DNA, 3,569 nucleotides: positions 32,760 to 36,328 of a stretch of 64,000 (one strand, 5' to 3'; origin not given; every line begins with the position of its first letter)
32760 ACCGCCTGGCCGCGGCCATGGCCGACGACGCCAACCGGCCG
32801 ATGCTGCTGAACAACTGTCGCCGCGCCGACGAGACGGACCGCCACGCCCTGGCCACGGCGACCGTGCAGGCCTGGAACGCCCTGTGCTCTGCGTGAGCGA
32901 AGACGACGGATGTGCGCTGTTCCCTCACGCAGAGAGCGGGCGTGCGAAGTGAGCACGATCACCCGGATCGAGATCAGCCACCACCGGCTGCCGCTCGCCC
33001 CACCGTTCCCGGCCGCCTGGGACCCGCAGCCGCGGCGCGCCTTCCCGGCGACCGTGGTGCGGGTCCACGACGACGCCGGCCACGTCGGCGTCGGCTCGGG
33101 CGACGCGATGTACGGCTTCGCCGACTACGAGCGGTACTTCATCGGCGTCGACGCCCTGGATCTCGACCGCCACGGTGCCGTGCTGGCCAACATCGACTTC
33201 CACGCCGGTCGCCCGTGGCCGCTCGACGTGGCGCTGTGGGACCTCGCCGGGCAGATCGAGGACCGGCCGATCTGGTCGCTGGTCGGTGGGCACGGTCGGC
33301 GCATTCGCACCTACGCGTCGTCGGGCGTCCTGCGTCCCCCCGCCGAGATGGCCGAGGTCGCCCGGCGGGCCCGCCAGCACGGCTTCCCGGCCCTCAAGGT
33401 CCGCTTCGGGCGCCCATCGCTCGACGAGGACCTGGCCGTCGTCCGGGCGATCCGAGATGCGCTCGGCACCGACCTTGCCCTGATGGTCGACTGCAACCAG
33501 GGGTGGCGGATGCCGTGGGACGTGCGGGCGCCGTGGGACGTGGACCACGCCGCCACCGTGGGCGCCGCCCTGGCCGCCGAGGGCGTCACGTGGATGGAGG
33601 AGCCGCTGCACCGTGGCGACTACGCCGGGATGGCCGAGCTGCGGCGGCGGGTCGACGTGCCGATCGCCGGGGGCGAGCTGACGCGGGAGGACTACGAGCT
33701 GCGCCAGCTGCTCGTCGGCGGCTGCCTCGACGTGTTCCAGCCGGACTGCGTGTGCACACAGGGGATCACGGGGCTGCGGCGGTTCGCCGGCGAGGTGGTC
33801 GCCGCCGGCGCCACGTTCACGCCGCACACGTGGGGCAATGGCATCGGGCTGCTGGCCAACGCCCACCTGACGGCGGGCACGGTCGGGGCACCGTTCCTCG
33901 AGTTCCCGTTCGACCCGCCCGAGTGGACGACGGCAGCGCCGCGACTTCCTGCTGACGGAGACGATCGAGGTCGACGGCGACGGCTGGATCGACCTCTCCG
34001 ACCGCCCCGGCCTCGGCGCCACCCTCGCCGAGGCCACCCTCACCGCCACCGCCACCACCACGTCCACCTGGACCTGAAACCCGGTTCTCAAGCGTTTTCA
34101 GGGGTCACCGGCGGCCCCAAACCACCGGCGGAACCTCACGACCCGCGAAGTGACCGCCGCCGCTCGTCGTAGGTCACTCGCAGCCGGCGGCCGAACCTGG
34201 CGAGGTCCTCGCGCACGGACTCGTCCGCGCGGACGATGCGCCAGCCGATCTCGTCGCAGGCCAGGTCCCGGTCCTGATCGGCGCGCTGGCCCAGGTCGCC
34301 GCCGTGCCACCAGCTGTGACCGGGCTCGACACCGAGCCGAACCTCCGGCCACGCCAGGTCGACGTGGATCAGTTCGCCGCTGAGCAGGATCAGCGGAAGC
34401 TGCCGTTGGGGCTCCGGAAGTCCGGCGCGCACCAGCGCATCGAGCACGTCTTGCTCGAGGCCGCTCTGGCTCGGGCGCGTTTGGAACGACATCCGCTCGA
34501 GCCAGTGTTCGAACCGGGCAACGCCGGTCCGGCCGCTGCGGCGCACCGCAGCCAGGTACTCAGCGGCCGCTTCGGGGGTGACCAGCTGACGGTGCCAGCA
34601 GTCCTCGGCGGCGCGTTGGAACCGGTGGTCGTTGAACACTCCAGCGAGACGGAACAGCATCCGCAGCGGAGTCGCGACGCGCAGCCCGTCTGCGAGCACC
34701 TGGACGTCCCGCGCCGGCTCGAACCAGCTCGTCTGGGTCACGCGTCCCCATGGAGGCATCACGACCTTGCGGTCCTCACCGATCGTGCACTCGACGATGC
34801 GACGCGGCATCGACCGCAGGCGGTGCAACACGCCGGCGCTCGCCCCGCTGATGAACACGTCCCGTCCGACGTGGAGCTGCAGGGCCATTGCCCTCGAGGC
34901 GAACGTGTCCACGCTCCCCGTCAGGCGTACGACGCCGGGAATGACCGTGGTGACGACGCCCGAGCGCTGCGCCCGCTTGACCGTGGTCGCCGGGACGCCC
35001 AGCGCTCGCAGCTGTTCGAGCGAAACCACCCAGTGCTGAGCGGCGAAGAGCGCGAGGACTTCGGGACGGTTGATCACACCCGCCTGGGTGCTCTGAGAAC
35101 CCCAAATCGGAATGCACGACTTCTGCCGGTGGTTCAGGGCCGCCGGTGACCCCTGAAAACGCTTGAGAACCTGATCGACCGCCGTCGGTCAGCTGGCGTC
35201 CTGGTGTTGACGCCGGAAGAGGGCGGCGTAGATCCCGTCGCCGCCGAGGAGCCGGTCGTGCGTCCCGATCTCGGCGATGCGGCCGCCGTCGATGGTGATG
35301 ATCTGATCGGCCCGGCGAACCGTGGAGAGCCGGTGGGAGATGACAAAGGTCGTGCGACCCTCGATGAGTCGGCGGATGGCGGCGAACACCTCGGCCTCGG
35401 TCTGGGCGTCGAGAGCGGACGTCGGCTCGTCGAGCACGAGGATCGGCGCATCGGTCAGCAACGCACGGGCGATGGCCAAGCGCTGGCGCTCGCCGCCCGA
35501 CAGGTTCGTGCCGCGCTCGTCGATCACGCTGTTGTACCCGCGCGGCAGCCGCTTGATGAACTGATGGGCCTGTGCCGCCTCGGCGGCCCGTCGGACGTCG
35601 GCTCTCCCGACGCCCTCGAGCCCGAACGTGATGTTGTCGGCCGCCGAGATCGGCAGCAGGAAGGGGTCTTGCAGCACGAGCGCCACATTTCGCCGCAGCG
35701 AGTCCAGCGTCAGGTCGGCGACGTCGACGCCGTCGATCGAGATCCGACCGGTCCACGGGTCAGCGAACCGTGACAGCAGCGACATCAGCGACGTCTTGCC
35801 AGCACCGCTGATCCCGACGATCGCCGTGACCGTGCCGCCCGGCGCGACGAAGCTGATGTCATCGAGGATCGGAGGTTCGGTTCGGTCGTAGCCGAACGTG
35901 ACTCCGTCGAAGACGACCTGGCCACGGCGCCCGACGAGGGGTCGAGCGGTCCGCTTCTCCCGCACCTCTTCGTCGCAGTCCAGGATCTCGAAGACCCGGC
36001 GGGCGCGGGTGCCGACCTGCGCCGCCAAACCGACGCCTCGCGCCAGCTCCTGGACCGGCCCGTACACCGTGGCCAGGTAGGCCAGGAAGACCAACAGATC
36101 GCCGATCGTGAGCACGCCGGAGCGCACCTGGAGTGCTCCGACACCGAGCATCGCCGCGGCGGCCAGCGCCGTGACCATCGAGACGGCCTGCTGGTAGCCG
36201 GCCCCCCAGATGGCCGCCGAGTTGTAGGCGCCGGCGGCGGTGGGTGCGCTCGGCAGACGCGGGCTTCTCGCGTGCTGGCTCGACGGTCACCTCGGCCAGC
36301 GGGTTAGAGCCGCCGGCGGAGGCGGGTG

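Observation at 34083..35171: IS-like 1089-bp unit: 51-bp terminal inverted repeats around a single AbiEi/DUF559-type ORF that is not a known transposase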

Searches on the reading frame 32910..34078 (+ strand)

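Call 4: search_protein_families(library=pfam, proteins=[window:32910-34078:+], max_evalue=1)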
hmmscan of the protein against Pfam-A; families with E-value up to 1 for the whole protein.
window:32910-34078:+ (389 aa): 3 families
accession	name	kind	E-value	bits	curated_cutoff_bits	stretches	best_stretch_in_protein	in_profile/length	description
PF13378.12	MR_MLE_C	-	8.6e-47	160.1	29.4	1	146-339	1-187/219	Enolase C-terminal domain-like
PF02746.21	MR_MLE_N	-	0.013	16.1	22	1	105-126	96-117/117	Mandelate racemase / muconate lactonizing enzyme, N-terminal domain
PF00869.25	Flavi_glycoprot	-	0.3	10.7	27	1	224-321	15-113/300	Flavivirus glycoprotein, central and dimerisation domains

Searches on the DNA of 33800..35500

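Call 71: search_rna_families(source=window, start=33800, end=35500, threshold=evalue, max_evalue=1)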
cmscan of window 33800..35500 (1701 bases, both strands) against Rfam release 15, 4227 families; matches with E-value up to 1: 0.
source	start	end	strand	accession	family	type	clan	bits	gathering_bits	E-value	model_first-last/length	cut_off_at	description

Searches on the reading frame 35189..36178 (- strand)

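Call 4: search_protein_families(library=pfam, proteins=[window:35189-36178:-], max_evalue=1)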
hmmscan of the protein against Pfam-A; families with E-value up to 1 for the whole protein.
window:35189-36178:- (329 aa): 15 families
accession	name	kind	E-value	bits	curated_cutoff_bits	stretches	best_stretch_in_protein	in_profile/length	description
PF00005.33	ABC_tran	-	1.5e-31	110.2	25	1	105-254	1-137/137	ABC transporter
PF02463.25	SMC_N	-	4.2e-09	36.6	40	1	225-296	136-211/220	RecF/RecN/SMC N terminal domain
PF13304.12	AAA_21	-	1.1e-07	32.7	27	2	117-169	1-44/304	AAA domain, putative AbiEii toxin, Type IV TA system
PF09818.15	ABC_ATPase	-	0.00011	21.8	23.2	1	192-257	125-189/283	P-loop domain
PF13401.12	AAA_22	-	0.0089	16.8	27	1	116-169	6-58/130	AAA domain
PF00664.28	ABC_membrane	-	0.016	15.3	28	1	1-42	233-274/274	ABC transporter transmembrane region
PF03193.22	RsgA_GTPase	-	0.04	14.2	30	1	116-147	107-138/174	RsgA GTPase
PF13191.12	AAA_16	-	0.046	14.7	32.6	1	116-253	25-142/167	AAA ATPase domain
PF13671.12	AAA_33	-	0.047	14.4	27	1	118-238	2-93/143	AAA domain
PF13481.12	AAA_25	-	0.05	13.6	27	1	110-138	28-56/195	AAA domain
PF13604.12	AAA_30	-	0.062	13.5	27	1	114-139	17-42/191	AAA domain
PF13558.12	SbcC_Walker_B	-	0.092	13.4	27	0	217-268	24-88/90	SbcC/RAD50-like, Walker B motif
PF13238.12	AAA_18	-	0.18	12.7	29.4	0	120-138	3-21/128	AAA domain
PF13166.12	AAA_13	-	0.35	9.9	36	0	241-289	524-576/713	AAA domain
PF11065.13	DUF2866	-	0.54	10.7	25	0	259-276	40-57/63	Protein of unknown function (DUF2866)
